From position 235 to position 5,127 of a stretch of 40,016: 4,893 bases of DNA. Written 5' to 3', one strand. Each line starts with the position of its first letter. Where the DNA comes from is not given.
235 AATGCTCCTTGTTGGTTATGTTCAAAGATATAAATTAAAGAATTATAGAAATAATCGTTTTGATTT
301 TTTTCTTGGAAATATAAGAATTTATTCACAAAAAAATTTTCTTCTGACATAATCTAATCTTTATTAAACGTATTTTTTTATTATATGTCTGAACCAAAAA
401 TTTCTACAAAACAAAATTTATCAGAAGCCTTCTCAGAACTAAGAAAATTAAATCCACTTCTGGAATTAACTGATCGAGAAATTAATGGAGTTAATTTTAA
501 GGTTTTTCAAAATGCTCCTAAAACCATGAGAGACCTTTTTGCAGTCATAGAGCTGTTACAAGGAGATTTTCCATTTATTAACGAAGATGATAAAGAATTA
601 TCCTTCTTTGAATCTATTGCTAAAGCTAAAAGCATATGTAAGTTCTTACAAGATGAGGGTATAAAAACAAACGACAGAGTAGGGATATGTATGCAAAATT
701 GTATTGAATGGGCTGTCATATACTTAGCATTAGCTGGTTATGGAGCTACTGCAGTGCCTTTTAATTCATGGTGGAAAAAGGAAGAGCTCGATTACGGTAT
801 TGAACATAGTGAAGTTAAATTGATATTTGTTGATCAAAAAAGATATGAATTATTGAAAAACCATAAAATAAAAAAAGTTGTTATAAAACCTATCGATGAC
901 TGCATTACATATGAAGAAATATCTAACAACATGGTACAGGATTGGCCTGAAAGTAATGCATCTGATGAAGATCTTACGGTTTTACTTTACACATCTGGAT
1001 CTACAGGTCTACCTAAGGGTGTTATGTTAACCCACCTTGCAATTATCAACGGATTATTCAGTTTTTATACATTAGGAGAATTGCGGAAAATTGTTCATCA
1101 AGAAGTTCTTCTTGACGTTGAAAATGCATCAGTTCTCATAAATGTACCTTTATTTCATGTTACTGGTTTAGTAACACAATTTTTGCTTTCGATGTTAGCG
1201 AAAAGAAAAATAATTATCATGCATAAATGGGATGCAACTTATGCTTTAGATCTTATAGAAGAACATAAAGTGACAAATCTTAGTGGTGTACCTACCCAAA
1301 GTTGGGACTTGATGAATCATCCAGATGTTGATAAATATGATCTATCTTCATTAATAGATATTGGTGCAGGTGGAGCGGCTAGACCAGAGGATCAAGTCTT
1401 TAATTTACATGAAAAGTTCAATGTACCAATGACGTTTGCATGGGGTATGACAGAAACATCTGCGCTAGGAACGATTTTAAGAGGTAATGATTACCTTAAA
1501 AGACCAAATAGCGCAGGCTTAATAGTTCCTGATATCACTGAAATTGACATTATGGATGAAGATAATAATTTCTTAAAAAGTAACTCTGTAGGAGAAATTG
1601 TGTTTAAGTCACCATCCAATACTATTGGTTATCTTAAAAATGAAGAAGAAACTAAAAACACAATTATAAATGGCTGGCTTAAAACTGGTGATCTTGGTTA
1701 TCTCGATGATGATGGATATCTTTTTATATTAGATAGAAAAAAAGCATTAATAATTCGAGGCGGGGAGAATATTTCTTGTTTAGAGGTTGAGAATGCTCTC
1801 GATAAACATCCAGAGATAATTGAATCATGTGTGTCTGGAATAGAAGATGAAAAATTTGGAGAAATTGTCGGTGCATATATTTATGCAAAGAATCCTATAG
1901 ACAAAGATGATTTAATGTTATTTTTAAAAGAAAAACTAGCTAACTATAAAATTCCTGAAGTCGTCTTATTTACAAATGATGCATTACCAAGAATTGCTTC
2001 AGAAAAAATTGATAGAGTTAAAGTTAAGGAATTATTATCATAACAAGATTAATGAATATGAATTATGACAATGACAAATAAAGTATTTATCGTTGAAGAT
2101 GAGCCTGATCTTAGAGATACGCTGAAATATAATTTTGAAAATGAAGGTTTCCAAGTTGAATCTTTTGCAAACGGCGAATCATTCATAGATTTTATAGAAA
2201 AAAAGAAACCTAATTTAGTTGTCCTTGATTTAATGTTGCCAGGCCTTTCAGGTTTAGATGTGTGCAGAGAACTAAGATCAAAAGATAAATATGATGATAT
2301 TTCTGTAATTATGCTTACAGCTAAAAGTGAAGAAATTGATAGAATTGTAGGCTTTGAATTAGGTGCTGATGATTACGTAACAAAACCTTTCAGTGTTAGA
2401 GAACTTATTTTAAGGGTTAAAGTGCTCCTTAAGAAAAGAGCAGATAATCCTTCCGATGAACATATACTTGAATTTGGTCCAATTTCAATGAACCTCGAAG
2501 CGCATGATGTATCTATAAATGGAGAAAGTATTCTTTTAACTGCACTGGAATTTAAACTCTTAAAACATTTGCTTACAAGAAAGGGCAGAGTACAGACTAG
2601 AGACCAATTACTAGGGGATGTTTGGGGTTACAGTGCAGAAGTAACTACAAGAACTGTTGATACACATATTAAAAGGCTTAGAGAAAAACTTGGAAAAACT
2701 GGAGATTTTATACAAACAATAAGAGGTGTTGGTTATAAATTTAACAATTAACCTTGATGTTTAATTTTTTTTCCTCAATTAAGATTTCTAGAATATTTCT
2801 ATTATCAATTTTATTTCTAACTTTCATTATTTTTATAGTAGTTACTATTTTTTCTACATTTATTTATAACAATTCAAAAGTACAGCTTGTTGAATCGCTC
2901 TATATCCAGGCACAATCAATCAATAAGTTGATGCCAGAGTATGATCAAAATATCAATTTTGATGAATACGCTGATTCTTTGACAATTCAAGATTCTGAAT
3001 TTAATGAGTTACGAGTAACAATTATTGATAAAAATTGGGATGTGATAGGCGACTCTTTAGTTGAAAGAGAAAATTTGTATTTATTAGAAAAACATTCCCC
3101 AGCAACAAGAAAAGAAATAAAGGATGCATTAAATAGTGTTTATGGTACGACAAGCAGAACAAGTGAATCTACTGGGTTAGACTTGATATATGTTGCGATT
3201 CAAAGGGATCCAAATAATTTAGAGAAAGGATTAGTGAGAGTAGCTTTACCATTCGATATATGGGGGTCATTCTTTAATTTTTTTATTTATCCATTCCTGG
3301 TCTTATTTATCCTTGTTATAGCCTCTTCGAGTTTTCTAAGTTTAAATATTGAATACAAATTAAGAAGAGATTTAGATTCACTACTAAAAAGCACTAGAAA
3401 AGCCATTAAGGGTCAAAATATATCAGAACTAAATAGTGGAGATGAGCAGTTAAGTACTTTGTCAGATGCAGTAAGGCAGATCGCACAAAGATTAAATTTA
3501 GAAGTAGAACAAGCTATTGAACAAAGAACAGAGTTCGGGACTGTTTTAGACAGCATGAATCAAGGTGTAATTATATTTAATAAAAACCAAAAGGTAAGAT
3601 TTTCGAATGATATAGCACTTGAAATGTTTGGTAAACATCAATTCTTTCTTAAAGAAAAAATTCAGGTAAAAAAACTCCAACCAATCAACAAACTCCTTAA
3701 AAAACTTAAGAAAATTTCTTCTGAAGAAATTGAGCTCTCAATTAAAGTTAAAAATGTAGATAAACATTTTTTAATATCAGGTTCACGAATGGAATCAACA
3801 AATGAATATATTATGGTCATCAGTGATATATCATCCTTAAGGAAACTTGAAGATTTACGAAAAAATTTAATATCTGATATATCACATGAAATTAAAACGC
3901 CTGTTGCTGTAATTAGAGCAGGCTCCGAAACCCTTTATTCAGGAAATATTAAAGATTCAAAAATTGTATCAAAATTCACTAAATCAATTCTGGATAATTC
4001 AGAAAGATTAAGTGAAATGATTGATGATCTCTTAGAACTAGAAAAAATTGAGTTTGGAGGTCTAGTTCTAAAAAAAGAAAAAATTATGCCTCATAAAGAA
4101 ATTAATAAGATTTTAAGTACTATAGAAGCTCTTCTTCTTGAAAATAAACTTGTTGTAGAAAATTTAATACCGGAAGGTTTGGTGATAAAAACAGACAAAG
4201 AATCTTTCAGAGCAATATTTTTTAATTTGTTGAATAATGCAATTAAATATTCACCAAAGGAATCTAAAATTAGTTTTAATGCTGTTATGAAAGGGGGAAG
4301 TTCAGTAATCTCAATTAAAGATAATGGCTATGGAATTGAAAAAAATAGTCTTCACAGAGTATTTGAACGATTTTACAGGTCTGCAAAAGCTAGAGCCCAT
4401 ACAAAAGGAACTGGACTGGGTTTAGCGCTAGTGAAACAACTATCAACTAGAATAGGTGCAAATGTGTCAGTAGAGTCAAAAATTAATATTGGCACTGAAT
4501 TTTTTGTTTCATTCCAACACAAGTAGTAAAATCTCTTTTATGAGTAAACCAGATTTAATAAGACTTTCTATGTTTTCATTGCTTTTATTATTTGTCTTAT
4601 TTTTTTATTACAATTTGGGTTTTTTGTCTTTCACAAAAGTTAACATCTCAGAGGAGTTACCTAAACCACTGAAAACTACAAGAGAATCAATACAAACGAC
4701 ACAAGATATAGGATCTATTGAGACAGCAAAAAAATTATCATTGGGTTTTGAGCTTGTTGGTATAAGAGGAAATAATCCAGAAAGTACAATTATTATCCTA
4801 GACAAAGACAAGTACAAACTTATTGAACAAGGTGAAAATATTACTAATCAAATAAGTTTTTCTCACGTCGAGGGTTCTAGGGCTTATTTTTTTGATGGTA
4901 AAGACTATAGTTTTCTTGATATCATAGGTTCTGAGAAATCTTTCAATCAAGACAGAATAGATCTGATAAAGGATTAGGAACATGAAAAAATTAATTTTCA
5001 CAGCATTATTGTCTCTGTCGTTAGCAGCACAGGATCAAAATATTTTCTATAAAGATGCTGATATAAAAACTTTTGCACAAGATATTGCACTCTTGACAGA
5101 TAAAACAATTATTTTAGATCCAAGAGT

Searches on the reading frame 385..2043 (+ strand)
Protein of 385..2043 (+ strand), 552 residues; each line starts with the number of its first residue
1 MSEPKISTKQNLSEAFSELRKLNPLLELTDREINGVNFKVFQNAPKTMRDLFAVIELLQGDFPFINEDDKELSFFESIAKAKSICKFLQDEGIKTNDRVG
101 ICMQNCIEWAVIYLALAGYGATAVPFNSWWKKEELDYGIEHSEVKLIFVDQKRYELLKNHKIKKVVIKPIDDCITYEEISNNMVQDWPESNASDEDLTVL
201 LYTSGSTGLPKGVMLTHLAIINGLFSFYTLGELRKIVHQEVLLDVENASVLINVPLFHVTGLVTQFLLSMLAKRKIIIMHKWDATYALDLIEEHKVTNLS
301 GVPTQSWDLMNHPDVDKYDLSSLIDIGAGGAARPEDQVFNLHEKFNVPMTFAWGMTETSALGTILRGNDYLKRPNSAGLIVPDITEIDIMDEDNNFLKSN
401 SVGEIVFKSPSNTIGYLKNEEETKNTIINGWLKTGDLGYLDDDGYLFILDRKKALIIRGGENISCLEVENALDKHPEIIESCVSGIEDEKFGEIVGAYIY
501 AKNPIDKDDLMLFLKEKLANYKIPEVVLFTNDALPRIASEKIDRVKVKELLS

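Call 54: search_protein_families(library=pfam, proteins=[window:385-2043:+], max_evalue=0.0001)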
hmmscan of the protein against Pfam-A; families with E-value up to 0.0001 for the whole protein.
window:385-2043:+ (552 aa): 2 families
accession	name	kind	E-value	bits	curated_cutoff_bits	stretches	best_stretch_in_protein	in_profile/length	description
PF00501.34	AMP-binding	-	1.5e-69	235.1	29.9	1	61-417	10-384/384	AMP-binding enzyme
PF13193.12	AMP-binding_C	-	1e-11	46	24.5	1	467-541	1-76/76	AMP-binding enzyme C-terminal domain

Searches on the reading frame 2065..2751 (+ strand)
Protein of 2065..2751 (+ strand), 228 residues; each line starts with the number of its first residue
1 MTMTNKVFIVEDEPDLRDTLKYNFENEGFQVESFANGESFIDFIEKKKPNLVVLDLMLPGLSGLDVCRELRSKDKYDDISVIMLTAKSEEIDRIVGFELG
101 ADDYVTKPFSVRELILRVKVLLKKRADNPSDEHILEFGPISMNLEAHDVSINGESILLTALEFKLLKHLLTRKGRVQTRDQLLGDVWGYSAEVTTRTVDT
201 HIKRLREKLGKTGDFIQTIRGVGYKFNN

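Call 64: search_protein_families(library=pfam, proteins=[window:2065-2751:+], max_evalue=1)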
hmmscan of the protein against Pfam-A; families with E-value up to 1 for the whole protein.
window:2065-2751:+ (228 aa): 6 families
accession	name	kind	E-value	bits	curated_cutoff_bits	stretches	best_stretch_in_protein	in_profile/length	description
PF00072.30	Response_reg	-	3e-30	105.1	30.2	1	7-118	1-110/111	Response regulator receiver domain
PF00486.34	Trans_reg_C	-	4.2e-26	91.3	26.2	1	153-226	1-77/77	Transcriptional regulatory protein, C terminal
PF08279.18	HTH_11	-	0.00054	20.2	25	1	192-225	26-55/55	HTH domain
PF23198.2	PDE8A_N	-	0.015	15.6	29.6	1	16-89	22-96/147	PDE8A-like, N-terminal domain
PF00196.25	GerE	-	0.13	12.4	23.5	1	192-211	28-47/57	Bacterial regulatory proteins, luxR family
PF21714.3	KaiA_N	-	0.25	11.9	27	1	9-51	5-47/125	Circadian clock protein KaiA, N-terminal domain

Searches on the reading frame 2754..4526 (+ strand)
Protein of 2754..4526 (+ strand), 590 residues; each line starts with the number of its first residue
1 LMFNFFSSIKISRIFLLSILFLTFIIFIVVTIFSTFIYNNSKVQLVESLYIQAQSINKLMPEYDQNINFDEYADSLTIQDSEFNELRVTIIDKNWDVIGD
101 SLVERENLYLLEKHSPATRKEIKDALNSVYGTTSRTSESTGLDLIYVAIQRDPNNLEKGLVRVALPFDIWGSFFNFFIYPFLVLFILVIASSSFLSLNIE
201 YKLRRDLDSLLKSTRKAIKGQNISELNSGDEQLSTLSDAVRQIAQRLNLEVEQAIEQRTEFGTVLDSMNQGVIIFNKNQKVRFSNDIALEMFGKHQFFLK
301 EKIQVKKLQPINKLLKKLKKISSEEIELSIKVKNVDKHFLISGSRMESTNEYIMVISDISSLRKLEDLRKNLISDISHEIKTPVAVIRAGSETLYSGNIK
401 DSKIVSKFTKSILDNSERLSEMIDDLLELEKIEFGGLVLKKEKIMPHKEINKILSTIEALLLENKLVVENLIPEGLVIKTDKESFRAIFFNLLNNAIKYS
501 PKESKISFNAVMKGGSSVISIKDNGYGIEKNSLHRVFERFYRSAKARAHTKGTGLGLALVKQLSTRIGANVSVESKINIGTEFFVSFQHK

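Call 28: search_protein_families(library=pfam, proteins=[window:2754-4526:+], max_evalue=0.001)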
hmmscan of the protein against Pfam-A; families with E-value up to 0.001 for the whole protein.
window:2754-4526:+ (590 aa): 3 families
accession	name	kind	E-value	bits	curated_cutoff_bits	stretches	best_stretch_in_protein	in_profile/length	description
PF02518.31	HATPase_c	-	7.6e-22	78.3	26.4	1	481-588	2-108/111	Histidine kinase-, DNA gyrase B-, and HSP90-like ATPase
PF00512.31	HisKA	-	1.8e-14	53.9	26.9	1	369-434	2-65/66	His Kinase A (phospho-acceptor) domain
PF13589.12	HATPase_c_3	-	3e-05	24.5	25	1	490-576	8-93/137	Histidine kinase-, DNA gyrase B-, and HSP90-like ATPase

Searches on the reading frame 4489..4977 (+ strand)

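Call 64: search_protein_families(library=pfam, proteins=[window:4489-4977:+], max_evalue=1)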
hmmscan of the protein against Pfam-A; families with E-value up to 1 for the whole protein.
window:4489-4977:+ (162 aa): 1 family
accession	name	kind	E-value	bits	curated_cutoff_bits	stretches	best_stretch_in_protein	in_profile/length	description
PF06785.16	UPF0242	-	0.1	13.1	33.5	1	23-121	40-133/194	Uncharacterised protein family (UPF0242) N-terminus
